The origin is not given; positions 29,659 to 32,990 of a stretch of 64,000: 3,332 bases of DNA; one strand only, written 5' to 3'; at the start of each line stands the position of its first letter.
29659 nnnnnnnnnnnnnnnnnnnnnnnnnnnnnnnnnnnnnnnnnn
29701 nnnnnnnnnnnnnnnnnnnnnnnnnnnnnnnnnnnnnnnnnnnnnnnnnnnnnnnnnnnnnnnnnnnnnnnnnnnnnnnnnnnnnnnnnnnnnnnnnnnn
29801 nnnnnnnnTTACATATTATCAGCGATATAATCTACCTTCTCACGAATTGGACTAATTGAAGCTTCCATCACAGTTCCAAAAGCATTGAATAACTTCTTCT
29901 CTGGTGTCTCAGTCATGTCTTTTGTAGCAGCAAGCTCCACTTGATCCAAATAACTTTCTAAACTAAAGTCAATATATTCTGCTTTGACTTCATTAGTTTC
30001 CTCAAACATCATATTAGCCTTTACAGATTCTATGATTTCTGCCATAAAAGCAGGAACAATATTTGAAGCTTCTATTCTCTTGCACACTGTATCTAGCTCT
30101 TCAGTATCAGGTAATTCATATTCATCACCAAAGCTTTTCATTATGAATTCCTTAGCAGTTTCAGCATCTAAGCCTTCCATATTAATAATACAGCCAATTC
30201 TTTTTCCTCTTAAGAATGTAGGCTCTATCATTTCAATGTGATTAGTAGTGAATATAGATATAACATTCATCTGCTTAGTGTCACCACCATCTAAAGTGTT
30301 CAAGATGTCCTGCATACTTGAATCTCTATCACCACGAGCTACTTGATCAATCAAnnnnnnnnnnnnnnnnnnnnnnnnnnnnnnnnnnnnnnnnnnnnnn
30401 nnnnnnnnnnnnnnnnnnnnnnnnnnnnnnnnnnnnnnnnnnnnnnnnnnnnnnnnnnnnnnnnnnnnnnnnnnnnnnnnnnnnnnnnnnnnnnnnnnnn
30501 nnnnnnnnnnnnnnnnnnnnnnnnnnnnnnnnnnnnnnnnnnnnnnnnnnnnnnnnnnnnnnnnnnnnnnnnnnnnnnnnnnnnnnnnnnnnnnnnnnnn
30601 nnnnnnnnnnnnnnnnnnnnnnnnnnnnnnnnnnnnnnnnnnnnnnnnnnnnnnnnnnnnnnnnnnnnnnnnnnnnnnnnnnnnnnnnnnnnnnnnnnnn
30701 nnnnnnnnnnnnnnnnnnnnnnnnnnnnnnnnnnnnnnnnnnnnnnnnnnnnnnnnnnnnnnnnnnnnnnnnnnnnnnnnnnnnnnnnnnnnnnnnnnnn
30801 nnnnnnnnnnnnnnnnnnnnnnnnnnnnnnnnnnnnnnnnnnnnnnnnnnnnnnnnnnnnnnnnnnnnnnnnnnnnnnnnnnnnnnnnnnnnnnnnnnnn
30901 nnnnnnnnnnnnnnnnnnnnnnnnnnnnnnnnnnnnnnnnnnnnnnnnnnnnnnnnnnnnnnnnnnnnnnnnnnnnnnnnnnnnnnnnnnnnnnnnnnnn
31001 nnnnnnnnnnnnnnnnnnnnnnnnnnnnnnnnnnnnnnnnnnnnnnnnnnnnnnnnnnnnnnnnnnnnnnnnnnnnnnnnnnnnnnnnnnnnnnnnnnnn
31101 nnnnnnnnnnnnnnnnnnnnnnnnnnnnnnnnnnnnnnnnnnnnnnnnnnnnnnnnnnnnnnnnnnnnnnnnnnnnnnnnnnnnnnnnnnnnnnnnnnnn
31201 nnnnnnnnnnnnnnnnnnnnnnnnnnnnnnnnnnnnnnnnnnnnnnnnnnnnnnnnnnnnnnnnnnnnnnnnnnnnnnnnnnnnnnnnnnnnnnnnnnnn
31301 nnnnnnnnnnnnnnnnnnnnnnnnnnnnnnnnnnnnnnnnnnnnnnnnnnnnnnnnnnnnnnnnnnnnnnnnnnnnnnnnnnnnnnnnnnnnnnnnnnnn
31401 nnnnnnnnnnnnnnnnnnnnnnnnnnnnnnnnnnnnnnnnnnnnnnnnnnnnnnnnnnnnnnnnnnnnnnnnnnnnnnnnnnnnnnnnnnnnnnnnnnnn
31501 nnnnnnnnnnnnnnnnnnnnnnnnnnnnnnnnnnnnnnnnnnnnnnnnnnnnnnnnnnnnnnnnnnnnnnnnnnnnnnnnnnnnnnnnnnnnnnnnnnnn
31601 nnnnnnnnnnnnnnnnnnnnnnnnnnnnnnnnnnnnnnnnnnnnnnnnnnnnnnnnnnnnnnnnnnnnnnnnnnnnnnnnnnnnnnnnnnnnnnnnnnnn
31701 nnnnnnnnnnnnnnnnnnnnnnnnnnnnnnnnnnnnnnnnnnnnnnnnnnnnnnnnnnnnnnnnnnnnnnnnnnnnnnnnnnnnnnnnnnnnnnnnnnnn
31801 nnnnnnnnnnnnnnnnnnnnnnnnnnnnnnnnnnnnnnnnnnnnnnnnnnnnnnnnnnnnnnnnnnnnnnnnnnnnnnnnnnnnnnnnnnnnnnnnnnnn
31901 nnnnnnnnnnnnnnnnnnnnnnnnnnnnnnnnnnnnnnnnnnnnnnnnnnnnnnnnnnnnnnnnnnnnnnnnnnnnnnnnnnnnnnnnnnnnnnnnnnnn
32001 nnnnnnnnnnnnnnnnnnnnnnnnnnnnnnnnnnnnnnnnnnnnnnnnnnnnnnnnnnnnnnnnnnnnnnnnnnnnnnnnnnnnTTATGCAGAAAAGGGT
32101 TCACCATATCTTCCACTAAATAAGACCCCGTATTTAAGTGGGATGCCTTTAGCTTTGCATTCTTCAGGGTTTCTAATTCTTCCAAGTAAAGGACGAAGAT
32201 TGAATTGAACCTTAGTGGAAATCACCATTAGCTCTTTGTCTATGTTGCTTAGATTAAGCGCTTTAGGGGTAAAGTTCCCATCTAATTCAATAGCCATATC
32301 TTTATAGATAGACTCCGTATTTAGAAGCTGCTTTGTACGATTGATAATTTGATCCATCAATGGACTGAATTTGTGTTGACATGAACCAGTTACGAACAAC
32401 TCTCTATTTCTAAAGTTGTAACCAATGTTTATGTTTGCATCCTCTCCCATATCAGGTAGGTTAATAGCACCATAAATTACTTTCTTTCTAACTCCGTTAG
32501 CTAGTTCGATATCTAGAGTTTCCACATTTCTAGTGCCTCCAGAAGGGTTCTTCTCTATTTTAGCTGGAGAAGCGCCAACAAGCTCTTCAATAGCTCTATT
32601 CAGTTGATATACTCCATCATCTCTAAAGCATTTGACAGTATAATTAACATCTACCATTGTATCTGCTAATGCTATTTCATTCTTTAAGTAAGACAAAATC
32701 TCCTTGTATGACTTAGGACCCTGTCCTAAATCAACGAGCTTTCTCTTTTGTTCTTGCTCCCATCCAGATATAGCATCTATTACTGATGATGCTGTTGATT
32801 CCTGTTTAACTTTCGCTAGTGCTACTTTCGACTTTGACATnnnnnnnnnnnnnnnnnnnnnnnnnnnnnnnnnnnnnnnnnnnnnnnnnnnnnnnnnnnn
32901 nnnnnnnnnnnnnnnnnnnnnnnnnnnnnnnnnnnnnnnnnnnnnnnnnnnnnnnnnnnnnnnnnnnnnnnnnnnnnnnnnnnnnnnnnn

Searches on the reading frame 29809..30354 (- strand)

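Call 62: search_protein_families(library=phrogs, proteins=[window:29809-30354:-], max_evalue=0.00001)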
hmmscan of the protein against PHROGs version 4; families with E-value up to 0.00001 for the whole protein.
window:29809-30354:- (181 aa): 4 families
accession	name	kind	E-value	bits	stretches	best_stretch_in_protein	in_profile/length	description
phrog_10440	-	unknown function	9.1e-22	78.2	1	2-166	294-459/483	-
phrog_7485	-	unknown function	4.4e-09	36.8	1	11-113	312-408/430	-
phrog_3757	-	unknown function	9.7e-07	29.5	1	25-151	221-340/367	-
phrog_10401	-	other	1.2e-06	28.6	1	28-119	555-648/667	ATPase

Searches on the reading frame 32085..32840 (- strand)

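Call 62: search_protein_families(library=phrogs, proteins=[window:32085-32840:-], max_evalue=0.00001)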
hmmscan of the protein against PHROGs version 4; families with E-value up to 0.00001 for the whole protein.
window:32085-32840:- (251 aa): 1 family
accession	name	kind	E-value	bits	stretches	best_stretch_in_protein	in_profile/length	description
phrog_10440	-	unknown function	8.4e-13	48.6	1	44-246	31-242/483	-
